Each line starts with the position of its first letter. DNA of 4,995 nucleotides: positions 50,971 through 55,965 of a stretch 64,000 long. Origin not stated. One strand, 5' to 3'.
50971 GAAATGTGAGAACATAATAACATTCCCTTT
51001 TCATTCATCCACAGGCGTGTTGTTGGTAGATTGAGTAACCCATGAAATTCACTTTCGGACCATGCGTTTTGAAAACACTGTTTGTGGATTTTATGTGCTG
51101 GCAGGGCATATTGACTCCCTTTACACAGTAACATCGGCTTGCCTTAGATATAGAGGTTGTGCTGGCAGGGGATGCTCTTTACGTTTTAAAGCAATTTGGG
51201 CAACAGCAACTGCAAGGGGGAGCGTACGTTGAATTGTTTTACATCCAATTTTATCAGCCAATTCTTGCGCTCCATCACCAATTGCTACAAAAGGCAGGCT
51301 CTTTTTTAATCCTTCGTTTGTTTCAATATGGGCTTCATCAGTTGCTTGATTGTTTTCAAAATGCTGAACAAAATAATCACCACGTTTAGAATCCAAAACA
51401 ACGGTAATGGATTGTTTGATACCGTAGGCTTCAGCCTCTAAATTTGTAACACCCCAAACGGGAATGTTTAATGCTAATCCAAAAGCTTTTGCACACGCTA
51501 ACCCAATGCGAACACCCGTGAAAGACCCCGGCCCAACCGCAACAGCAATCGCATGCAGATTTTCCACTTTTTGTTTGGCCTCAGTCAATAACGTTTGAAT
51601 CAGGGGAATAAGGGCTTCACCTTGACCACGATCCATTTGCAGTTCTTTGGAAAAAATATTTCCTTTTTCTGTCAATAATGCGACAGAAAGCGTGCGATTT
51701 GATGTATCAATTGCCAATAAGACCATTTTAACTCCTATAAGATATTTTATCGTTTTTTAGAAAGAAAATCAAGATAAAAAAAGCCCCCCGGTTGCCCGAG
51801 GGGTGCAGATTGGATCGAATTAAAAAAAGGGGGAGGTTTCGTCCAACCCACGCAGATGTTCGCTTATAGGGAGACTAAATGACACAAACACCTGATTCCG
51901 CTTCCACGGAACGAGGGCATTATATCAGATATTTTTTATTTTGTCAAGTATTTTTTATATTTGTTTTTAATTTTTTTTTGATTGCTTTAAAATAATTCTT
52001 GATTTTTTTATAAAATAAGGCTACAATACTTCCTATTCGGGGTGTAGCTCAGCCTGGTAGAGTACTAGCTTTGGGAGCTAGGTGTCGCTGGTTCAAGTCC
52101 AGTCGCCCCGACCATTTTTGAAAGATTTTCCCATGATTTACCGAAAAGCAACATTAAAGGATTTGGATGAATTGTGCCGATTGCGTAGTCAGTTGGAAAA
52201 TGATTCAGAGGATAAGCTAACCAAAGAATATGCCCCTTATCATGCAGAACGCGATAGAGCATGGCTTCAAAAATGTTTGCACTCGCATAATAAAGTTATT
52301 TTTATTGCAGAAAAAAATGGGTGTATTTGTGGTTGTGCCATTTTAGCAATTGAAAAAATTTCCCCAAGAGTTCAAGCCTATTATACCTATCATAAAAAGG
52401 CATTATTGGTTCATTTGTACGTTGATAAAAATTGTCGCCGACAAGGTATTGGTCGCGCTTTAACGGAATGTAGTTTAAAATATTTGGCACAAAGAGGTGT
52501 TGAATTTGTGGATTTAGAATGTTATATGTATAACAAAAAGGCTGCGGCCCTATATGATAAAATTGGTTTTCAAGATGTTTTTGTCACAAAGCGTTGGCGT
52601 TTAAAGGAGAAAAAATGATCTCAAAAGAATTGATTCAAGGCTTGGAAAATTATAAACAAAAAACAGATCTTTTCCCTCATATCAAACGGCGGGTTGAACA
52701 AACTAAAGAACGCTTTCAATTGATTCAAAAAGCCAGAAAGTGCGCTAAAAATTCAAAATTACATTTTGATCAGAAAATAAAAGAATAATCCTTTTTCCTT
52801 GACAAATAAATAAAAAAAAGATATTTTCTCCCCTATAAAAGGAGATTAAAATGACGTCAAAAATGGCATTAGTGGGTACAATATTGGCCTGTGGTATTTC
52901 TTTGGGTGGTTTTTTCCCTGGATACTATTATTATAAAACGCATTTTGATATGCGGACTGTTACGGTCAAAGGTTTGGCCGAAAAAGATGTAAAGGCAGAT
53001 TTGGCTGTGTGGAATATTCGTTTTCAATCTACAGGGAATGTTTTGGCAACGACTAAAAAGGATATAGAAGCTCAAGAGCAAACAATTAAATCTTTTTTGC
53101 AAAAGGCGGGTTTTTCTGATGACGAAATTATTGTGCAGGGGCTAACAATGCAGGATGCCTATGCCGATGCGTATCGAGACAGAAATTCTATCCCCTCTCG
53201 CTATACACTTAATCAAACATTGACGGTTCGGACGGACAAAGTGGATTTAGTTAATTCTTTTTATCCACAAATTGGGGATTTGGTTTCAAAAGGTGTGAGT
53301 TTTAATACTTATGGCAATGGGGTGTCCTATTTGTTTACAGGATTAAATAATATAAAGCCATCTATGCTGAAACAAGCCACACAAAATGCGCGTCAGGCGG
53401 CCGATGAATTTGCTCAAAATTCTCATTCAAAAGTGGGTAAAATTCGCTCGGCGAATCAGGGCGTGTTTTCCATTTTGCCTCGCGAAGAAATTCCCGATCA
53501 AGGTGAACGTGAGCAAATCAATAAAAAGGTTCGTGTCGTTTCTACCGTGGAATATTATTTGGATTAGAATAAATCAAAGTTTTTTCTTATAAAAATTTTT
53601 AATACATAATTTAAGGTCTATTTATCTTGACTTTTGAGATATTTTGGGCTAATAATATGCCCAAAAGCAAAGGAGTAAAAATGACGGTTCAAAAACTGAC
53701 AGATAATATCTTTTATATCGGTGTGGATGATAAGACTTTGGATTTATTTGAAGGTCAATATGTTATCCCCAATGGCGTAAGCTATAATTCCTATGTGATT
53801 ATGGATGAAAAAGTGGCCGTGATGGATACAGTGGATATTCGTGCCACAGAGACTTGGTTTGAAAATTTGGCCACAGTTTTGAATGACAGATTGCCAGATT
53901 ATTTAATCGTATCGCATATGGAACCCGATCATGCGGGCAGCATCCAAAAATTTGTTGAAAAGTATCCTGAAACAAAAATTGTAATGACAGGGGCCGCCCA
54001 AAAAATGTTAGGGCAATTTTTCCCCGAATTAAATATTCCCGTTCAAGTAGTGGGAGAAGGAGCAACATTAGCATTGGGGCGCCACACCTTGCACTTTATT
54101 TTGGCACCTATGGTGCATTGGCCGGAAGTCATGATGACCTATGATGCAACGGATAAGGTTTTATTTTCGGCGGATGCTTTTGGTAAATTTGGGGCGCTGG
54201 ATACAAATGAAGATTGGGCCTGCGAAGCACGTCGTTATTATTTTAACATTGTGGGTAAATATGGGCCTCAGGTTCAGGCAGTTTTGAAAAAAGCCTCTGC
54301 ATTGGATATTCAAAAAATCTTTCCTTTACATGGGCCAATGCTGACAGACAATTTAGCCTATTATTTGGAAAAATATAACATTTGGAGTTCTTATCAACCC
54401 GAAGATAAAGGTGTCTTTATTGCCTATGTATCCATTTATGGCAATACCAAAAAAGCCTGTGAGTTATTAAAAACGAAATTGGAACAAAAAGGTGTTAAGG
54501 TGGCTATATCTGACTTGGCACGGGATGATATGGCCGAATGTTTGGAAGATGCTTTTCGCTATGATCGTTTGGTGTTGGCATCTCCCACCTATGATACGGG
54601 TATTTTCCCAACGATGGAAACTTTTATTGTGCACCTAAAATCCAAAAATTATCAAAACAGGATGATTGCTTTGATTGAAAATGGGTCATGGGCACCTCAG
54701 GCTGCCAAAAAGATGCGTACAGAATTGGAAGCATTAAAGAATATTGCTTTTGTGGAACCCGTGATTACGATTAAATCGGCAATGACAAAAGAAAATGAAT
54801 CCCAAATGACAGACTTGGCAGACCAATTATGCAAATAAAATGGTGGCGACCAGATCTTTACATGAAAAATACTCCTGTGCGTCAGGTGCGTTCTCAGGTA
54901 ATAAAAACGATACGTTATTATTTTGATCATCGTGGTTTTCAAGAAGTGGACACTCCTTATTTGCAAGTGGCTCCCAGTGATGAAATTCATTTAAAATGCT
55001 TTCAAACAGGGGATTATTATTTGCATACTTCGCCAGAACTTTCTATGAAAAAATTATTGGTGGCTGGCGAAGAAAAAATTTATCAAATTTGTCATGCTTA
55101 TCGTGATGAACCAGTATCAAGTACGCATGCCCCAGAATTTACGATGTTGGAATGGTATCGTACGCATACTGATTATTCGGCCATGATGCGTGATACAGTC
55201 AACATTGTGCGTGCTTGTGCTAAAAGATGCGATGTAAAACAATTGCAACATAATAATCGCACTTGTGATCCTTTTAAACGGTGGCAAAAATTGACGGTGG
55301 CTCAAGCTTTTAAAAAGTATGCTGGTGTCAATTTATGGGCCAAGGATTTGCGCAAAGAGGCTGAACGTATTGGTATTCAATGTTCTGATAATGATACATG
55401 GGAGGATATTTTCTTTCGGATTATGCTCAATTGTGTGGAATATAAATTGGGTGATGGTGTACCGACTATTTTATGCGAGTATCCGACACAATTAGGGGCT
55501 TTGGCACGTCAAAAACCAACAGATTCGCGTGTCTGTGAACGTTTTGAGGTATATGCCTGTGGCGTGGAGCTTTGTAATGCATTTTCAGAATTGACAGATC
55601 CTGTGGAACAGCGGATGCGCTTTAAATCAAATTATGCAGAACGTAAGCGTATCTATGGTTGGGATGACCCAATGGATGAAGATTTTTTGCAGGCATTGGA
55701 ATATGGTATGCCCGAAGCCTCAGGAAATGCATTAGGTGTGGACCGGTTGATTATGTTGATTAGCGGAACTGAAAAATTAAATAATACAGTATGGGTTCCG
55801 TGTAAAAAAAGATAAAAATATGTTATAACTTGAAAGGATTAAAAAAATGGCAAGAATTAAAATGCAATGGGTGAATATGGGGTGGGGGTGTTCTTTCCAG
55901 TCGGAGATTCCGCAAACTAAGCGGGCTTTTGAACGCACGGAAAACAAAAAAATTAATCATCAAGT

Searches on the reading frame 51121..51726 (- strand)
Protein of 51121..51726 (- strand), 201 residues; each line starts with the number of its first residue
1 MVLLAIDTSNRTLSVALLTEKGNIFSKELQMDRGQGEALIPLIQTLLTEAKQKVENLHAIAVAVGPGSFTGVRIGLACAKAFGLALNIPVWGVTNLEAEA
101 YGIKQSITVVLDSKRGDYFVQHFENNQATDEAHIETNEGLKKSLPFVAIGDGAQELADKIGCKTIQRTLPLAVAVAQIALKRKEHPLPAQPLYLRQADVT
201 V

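Call 81: search_protein_families(library=pfam, proteins=[window:51121-51726:-], max_evalue=0.0001)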
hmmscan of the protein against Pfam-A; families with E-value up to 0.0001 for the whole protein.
window:51121-51726:- (201 aa): 1 family
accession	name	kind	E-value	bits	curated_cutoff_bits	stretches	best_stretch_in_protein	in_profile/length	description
PF00814.31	TsaD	-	1e-20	75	24.8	1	37-135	31-143/264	tRNA N6-adenosine threonylcarbamoyltransferase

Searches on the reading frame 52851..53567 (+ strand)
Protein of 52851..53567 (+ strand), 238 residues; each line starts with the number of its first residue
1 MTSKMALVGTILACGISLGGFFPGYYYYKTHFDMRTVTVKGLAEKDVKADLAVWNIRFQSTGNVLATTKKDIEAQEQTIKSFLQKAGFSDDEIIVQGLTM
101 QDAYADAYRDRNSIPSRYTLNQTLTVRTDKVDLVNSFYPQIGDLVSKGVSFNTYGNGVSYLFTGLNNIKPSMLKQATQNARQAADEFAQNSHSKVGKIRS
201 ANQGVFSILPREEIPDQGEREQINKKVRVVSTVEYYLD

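Call 81: search_protein_families(library=pfam, proteins=[window:52851-53567:+], max_evalue=0.0001)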
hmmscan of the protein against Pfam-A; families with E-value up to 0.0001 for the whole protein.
window:52851-53567:+ (238 aa): 1 family
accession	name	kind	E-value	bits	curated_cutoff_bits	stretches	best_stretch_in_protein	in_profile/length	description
PF04402.19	SIMPL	-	8.5e-23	82.1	25.2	1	37-203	1-160/205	Protein of unknown function (DUF541)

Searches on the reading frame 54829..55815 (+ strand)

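Call 81: search_protein_families(library=pfam, proteins=[window:54829-55815:+], max_evalue=0.0001)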
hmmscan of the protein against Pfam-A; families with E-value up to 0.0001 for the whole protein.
window:54829-55815:+ (328 aa): 1 family
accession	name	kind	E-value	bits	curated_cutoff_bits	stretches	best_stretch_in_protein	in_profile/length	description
PF00152.25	tRNA-synt_2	-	6.3e-53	180.3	25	1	19-324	23-305/308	tRNA synthetases class II (D, K and N)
